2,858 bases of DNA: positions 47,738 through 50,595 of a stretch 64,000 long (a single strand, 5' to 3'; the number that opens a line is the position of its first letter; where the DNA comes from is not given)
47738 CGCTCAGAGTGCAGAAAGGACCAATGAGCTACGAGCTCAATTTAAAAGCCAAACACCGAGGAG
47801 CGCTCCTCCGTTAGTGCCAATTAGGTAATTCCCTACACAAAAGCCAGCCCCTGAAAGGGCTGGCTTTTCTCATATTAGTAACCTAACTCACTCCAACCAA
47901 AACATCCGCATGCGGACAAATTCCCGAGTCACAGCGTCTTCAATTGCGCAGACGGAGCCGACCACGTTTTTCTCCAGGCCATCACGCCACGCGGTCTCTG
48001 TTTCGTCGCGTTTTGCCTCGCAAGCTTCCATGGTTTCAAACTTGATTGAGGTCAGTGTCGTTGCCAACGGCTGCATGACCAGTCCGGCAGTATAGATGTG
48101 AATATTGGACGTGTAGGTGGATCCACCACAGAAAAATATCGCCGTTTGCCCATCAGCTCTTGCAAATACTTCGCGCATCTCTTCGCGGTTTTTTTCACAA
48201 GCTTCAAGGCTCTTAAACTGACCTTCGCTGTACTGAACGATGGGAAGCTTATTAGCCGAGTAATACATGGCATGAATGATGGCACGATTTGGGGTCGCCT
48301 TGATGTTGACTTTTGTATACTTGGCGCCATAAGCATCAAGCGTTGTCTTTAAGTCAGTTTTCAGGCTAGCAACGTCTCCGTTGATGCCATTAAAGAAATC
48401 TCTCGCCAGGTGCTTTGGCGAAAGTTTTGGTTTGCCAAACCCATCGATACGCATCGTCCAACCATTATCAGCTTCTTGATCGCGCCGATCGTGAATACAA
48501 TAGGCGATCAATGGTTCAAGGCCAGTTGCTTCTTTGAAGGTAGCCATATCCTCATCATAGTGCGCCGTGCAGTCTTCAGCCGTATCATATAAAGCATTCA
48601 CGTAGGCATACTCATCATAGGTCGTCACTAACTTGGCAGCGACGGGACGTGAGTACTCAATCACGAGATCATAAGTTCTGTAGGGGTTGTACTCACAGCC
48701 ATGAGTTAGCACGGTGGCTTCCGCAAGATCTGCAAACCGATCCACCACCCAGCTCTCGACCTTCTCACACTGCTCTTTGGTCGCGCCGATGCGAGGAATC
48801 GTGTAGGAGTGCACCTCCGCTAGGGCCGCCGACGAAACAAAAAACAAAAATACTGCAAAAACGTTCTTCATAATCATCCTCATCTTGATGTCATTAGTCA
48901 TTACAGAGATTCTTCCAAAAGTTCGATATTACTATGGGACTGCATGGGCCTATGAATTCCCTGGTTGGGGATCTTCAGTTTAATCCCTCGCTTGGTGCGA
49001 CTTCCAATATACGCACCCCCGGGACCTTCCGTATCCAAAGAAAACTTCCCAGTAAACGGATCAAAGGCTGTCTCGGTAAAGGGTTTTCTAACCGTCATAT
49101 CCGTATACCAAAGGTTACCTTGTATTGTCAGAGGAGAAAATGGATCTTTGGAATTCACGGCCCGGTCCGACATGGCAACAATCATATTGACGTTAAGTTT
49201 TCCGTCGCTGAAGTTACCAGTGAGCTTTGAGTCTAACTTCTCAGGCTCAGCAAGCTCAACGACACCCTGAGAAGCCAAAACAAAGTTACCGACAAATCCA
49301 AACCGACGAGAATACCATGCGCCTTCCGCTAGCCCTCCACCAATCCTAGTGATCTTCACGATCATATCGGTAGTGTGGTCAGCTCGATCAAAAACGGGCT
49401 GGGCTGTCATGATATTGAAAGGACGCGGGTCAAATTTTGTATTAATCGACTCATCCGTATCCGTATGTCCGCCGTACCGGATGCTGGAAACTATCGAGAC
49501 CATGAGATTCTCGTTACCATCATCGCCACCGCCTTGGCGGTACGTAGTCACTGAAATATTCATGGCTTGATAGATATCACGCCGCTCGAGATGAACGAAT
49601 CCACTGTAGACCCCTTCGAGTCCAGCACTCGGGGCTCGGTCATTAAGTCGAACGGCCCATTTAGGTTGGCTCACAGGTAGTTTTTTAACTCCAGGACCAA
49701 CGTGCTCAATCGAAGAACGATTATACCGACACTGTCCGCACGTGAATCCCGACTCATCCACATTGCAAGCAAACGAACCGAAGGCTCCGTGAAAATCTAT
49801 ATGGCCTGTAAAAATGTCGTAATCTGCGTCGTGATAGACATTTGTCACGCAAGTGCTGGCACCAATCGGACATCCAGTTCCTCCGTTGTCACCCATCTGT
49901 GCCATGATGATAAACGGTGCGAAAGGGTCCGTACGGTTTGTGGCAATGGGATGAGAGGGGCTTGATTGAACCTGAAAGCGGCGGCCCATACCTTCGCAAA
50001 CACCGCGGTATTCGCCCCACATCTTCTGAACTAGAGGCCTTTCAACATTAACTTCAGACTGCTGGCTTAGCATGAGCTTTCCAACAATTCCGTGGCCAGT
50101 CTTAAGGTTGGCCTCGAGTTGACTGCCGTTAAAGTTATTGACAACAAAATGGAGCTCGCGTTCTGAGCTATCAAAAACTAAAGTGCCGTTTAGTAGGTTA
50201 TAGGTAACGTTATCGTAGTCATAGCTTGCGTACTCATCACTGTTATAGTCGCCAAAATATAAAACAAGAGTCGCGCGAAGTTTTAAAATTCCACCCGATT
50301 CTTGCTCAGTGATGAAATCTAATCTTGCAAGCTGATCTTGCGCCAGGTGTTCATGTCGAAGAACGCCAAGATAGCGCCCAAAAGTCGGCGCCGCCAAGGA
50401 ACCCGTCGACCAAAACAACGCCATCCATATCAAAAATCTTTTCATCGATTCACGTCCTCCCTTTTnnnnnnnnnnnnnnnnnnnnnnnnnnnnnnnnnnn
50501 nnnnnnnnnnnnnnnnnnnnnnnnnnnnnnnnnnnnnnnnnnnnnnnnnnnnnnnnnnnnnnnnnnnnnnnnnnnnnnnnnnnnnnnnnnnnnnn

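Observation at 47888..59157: Eight-gene translationally coupled cluster embedding a CzcCBA-type RND pump among five secreted proteins of unknown function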

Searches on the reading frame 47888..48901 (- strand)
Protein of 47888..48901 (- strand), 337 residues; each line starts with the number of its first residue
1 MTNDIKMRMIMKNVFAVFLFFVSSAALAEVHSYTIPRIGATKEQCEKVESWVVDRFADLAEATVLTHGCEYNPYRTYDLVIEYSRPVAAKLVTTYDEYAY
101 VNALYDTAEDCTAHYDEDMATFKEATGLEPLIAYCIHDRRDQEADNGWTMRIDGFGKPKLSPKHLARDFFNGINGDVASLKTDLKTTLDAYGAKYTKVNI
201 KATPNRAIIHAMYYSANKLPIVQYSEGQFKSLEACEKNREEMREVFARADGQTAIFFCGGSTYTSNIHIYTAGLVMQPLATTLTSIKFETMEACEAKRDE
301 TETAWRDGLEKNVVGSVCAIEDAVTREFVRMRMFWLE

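Call 4: search_protein_families(library=pfam, proteins=[window:47888-48901:-], max_evalue=0.1)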
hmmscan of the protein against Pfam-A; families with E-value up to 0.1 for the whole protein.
window:47888-48901:- (337 aa): 0 families

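Call 5: search_protein_families(library=ncbifam, proteins=[window:47888-48901:-], max_evalue=0.1)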
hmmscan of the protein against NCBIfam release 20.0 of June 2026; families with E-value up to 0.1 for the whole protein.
window:47888-48901:- (337 aa): 3 families
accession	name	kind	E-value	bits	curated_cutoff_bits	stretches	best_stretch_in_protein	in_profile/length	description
TIGR02200.1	GlrX_actino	hypoth_equivalog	0.0097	16.3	89.5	1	183-230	15-63/77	mycoredoxin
NF047878.1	Lsa26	equivalog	0.048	13.1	300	0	257-311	9-63/217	surface adhesion protein Lsa26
NF041599.1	reg_PtrA_PA2808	domain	0.069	13.1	31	0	10-29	3-22/46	co-regulatory protein PtrA N-terminal domain-containing protein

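Call 18: find_homologous_proteins(query=window:47888-48901:-, max_evalue=0.001)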
Query window:47888-48901:- (337 aa): 27 proteins with E <= 0.001 among 1284 candidates.
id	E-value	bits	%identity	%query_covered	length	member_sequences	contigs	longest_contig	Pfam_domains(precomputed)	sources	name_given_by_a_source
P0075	2.4e-208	709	94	97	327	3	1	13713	-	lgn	-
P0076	1.6e-156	539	69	98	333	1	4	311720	-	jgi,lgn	jgi:hypothetical protein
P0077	3.5e-155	534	69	97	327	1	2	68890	-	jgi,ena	-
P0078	5.6e-153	527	65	99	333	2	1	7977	-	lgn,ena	-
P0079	1.8e-152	525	69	92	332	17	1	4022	-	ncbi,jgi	jgi:hypothetical protein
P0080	3.7e-152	524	70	92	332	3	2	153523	-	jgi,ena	jgi:hypothetical protein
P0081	1.7e-149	516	64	99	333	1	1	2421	-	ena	-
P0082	1.9e-149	515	67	98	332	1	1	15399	-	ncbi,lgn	ncbi:MAG: hypothetical protein WCL28_07135 [bacterium]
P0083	3.9e-149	514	66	98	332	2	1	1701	-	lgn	-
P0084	1.1e-148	513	64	99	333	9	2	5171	-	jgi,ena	jgi:hypothetical protein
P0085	1.6e-146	506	66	97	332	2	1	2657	-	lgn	-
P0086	2.3e-145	502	64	97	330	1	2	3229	-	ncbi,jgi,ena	jgi:hypothetical protein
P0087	1.1e-144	500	64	95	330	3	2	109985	-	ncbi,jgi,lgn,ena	jgi:hypothetical protein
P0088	2.2e-144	499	65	97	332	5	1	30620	-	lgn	-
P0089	2.3e-144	499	63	98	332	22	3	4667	-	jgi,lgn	jgi:hypothetical protein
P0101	2.1e-62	229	35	96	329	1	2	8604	-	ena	-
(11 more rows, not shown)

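Call 19: find_encoding_contigs(protein=P0101, flank=10000, max_places=2)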
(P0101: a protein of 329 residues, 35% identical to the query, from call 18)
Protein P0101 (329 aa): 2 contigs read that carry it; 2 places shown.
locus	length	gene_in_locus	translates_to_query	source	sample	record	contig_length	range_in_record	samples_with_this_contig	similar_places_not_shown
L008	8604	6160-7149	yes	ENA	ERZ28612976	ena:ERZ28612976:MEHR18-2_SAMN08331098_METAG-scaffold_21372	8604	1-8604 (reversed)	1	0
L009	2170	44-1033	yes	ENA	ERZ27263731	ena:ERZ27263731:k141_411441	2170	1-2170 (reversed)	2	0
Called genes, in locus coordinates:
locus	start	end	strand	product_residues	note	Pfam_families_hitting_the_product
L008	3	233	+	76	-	?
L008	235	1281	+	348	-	PF25973:BSH_CzcB, PF25984:BSH_YknX (faint), PF25954:Beta-barrel_RND_2, PF25975:CzcB_C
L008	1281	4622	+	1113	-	PF00873:ACR_tran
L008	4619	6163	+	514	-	-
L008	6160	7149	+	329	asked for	-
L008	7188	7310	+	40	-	-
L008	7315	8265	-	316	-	PF00394:Cu-oxidase (faint), PF07731:Cu-oxidase_2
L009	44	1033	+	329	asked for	-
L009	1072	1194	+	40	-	-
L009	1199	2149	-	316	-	PF00394:Cu-oxidase (faint), PF07731:Cu-oxidase_2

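Call 20: find_encoding_contigs(protein=P0087, flank=10000, max_places=2)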
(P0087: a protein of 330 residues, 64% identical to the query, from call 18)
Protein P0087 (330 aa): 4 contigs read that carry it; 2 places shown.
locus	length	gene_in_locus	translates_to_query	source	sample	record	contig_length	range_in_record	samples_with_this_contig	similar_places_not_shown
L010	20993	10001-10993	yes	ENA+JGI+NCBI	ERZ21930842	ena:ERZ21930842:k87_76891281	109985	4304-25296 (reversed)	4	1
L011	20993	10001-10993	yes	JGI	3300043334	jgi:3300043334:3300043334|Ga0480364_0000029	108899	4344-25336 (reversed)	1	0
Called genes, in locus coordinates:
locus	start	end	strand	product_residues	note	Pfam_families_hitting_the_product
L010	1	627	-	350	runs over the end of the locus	PF00005:ABC_tran, PF13304:AAA_21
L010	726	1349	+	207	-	PF01914:MarC, PF03741:TerC (weak)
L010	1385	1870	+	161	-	PF00255:GSHPx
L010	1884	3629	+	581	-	PF01663:Phosphodiest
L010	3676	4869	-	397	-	PF06282:DUF1036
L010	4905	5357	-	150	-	-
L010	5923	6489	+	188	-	-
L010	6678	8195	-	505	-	PF02028:BCCT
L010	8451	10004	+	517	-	-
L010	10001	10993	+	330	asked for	-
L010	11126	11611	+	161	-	-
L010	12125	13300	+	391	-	-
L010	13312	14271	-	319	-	-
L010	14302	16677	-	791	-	-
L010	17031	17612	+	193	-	-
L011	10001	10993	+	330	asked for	-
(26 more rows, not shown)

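Call 29: predict_structure(alignment_id=A2)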
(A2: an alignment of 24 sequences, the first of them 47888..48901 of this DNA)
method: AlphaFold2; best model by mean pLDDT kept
length: 337 residues; sequences in the alignment: 24
mean_pLDDT: 88.1   pTM: 0.81
mean pLDDT of the five models: 88.1, 88.1, 87.5, 87.0, 86.0
residues with pLDDT >= 90: 241; 70-90: 57; 50-70: 20; < 50: 19
segments of 3 or more residues with pLDDT < 50: 1-9, 19-26
pLDDT, mean of each block of 10 residues (from residue 1): 45 50 56 90 95 92 93 91 80 80 88 95 97 84 76 94 91 94 97 96 92 95 95 96 97 96 92 96 94 96 93 96 82 96
secondary structure, 60 per line:
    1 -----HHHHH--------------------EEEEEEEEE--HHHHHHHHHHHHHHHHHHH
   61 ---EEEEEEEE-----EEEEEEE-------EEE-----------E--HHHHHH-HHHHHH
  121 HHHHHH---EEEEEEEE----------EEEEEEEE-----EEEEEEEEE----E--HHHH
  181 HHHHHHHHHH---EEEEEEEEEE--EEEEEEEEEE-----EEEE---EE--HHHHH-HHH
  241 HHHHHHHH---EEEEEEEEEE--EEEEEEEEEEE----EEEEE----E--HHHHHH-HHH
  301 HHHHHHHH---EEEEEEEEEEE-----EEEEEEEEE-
elements in order: H6-10 E31-39 H42-60 E64-71 E77-83 E91-93 H108-113 H115-126 E130-137 E148-155 E161-169 H177-190 E194-203 E206-215 E221-224 H232-236 H238-248 E252-261 E264-274 E279-283 H291-296 H298-308 E312-322 E328-336
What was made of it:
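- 47888..48871 (-): G8: secreted 327-aa protein (337 aa if it starts at 48901) made of four beta-alpha-beta-beta modules, each with a conserved Cys pair. AF2 model with pLDDT 88 (call 29).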

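Call 34: fold_search(model_id=the predicted structure, library=pdb)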
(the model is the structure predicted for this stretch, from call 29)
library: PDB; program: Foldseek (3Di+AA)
matches with E <= 10: 279; with E <= 0.001: 0
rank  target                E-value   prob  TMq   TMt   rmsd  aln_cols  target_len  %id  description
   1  3l76_A                1.4e-01  0.09  0.15  0.09  19.7       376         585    9  Crystal Structure of Aspartate Kinase from Synechocystis (released 2010-06-09)
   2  3ab4_H                1.7e-01  0.18  0.13  0.24  15.8       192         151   11  Crystal structure of feedback inhibition resistant mutant of aspartate kinase from Corynebacterium glutamicum in compl (released 2010-06-23)
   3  3ab4_A                2.5e-01  0.15  0.12  0.11  15.3       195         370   10  Crystal structure of feedback inhibition resistant mutant of aspartate kinase from Corynebacterium glutamicum in compl (released 2010-06-23)
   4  4ney_B                4.3e-01  0.21  0.16  0.27  11.0       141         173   13  Crystal Structure of an engineered protein with ferredoxin fold, Northeast Structural Genomics Consortium (NESG) Targe (released 2014-01-15)
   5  4ney_A                4.3e-01  0.20  0.17  0.30  12.5       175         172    8  Crystal Structure of an engineered protein with ferredoxin fold, Northeast Structural Genomics Consortium (NESG) Targe (released 2014-01-15)
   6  2dtj_A                4.5e-01  0.12  0.13  0.23  16.0       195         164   11  Crystal structure of regulatory subunit of aspartate kinase from Corynebacterium glutamicum (released 2007-05-01)
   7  3ab4_B                4.8e-01  0.13  0.13  0.23  15.4       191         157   11  Crystal structure of feedback inhibition resistant mutant of aspartate kinase from Corynebacterium glutamicum in compl (released 2010-06-23)
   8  3aaw_B                4.8e-01  0.12  0.13  0.23  15.8       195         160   10  Crystal structure of aspartate kinase from Corynebacterium glutamicum in complex with lysine and threonine (released 2010-06-23)
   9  5ens_B                6.0e-01  0.04  0.15  0.10  21.2       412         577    9  Rhodamine bound structure of bacterial efflux pump. (released 2016-04-06)
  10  4hhu_A                6.3e-01  0.23  0.17  0.30   8.7       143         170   13  Crystal Structure of Engineered Protein. Northeast Structural Genomics Consortium Target OR280. (released 2012-10-24)
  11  5yei_B                6.3e-01  0.11  0.13  0.24  15.7       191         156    8  Mechanistic insight into the regulation of Pseudomonas aeruginosa aspartate kinase (released 2018-08-29)
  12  6vz8_F                6.3e-01  0.11  0.14  0.24  15.5       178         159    6  Arabidopsis thaliana acetohydroxyacid synthase complex with valine bound (released 2020-07-15)
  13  5en5_B                6.3e-01  0.03  0.13  0.09  21.5       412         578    9  Apo structure of bacterial efflux pump. (released 2016-04-06)
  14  5eno_C                6.7e-01  0.04  0.14  0.10  21.3       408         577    8  MBX2319 bound structure of bacterial efflux pump. (released 2016-04-06)
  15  9lmn_A                7.9e-01  0.05  0.16  0.15  19.6       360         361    9  Crystal structure of a polyketide ABM/SchA-like domain-containing protein WhiE-ORFI from Streptomyces coelicolor (released 2025-11-26)
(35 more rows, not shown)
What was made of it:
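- Tried and rejected: G8 gave nothing below E = 0.14 (call 34).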

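Call 67: search_solved_structures(query=A2, max_evalue=10)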
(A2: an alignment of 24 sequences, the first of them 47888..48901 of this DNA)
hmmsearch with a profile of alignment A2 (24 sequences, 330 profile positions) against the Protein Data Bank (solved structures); distinct sequences matched with E-value up to 10: 1.
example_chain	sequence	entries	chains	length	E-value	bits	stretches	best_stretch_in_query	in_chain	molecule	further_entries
7ooc_B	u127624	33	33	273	0.86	12.2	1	141-214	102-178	30S ribosomal protein S3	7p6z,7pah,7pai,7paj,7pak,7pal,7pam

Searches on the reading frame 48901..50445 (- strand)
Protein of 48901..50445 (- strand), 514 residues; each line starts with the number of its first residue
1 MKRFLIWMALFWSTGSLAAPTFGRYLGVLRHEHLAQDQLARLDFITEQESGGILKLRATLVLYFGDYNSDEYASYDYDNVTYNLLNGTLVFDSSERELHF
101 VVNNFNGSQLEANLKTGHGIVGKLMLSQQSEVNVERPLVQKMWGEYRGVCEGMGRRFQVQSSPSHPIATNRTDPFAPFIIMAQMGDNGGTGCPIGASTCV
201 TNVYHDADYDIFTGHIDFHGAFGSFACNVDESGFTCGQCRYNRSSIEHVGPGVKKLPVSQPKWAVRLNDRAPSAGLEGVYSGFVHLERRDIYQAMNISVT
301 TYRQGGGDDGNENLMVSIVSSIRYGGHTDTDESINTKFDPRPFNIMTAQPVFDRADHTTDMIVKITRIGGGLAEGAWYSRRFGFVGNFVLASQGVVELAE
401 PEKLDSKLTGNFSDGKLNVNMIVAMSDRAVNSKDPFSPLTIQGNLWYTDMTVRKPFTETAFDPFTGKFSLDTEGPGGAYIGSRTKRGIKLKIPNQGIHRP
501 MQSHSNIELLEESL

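Call 4: search_protein_families(library=pfam, proteins=[window:48901-50445:-], max_evalue=0.1)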
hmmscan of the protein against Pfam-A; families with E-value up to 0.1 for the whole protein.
window:48901-50445:- (514 aa): 0 families

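Call 5: search_protein_families(library=ncbifam, proteins=[window:48901-50445:-], max_evalue=0.1)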
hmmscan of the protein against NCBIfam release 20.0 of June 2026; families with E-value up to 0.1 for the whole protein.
window:48901-50445:- (514 aa): 0 families

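Call 9: find_encoding_contigs(protein=window:48901-50445:-, flank=10000, max_places=6)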
Protein window:48901-50445:- (514 aa): 5 contigs read that carry it; 4 places shown.
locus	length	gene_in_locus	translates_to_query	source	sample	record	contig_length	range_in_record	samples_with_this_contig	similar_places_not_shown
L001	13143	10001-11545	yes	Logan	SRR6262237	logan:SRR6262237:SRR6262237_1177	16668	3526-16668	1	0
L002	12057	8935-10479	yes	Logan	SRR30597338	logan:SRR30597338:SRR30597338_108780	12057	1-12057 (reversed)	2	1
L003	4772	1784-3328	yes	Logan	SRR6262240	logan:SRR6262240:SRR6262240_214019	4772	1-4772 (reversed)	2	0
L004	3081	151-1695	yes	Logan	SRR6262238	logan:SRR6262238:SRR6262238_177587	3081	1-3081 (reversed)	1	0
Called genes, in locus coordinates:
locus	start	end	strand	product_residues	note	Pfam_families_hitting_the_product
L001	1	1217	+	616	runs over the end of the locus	PF01663:Phosphodiest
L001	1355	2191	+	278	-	-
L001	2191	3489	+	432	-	-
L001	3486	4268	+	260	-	-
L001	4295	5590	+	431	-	PF02321:OEP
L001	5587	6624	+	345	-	PF25973:BSH_CzcB, PF25954:Beta-barrel_RND_2, PF25975:CzcB_C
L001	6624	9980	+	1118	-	PF00873:ACR_tran, PF03176:MMPL (faint)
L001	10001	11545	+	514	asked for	-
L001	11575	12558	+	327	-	-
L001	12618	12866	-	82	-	-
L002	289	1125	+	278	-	-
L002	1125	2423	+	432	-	-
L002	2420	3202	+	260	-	-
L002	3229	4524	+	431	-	PF02321:OEP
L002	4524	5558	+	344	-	PF25973:BSH_CzcB, PF25954:Beta-barrel_RND_2, PF25975:CzcB_C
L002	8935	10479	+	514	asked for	-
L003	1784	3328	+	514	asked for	-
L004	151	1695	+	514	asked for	-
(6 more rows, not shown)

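Call 66: search_solved_structures(query=A4, max_evalue=10)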
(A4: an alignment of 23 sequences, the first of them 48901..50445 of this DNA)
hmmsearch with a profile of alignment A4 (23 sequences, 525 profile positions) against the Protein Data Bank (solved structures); distinct sequences matched with E-value up to 10: 9.
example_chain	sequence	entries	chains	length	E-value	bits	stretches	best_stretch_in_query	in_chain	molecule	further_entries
7dma_A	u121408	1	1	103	0.047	15.2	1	45-111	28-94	Flagellar motor switch protein FliM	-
7dm9_A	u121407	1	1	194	0.072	14.6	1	45-118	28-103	Flagellar motor switch protein FliM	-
6q3q_A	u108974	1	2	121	0.27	12.7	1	211-272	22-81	Outer envelope protein 64, mitochondrial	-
6hpg_A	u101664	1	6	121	0.3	12.5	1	211-271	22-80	Outer envelope protein 64, mitochondrial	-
21jh_A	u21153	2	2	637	0.34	12.4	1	128-169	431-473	1,4-alpha-glucan branching enzyme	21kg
6eu0_Q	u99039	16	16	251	1.1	10.6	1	442-516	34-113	DNA-directed RNA polymerase III subunit RPC7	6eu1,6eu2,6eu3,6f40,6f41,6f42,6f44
7z0h_Q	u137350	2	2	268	1.3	10.5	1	442-516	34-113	DNA-directed RNA polymerase III subunit RPC7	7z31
7ab4_B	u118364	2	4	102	1.8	9.9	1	414-459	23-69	Couple_hipA domain-containing protein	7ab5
7ab3_B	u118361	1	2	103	1.8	9.9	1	414-459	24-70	Couple_hipA domain-containing protein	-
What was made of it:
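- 48901..50445 (-): G7: secreted 514-aa four-domain protein with the layout A-B-A'-B'. A and A' are GDYNS barrels. B carries six conserved Cys (C150, C192, C199, C227, C236, C239). B' carries an NPF...FDPFTG motif. No Pfam or PDB hit (calls 4, 66).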

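Call 70: find_related_loci(query=A8, collection=metagenome_contigs, flank=10000)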
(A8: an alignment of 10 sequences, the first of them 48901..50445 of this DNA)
Query A8 (514 aa) in metagenome_contigs; peptide patterns used: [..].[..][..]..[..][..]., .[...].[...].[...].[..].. (x = any residue, [..] = any of these).
146 stretches matched a pattern; 29 encode a relative of the query (tblastn E <= 1e-3); 28 distinct loci.
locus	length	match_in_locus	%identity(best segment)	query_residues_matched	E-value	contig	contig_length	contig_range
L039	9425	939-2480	82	1-513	0e+0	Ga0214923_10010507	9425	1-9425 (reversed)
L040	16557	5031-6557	62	4-513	0e+0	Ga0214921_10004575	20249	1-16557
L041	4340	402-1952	35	3-514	3e-104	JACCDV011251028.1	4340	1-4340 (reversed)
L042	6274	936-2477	31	1-504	7e-77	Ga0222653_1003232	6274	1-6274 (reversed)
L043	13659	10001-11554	31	6-504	4e-75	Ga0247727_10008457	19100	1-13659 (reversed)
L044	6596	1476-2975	30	20-501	1e-74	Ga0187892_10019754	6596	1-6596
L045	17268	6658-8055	32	10-470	2e-72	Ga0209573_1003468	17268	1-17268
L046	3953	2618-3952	32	1-438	1e-71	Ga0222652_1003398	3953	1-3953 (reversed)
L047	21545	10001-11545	29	4-503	4e-70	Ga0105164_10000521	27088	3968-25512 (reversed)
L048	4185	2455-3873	31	16-482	2e-69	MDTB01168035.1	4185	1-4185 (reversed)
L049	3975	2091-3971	31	6-471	9e-67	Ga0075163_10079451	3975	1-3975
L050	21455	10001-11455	29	9-484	7e-64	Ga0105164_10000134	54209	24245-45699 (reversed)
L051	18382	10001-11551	29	1-503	6e-62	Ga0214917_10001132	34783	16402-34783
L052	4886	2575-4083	28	1-491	4e-58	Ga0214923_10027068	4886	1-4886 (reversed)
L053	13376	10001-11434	28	4-483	7e-52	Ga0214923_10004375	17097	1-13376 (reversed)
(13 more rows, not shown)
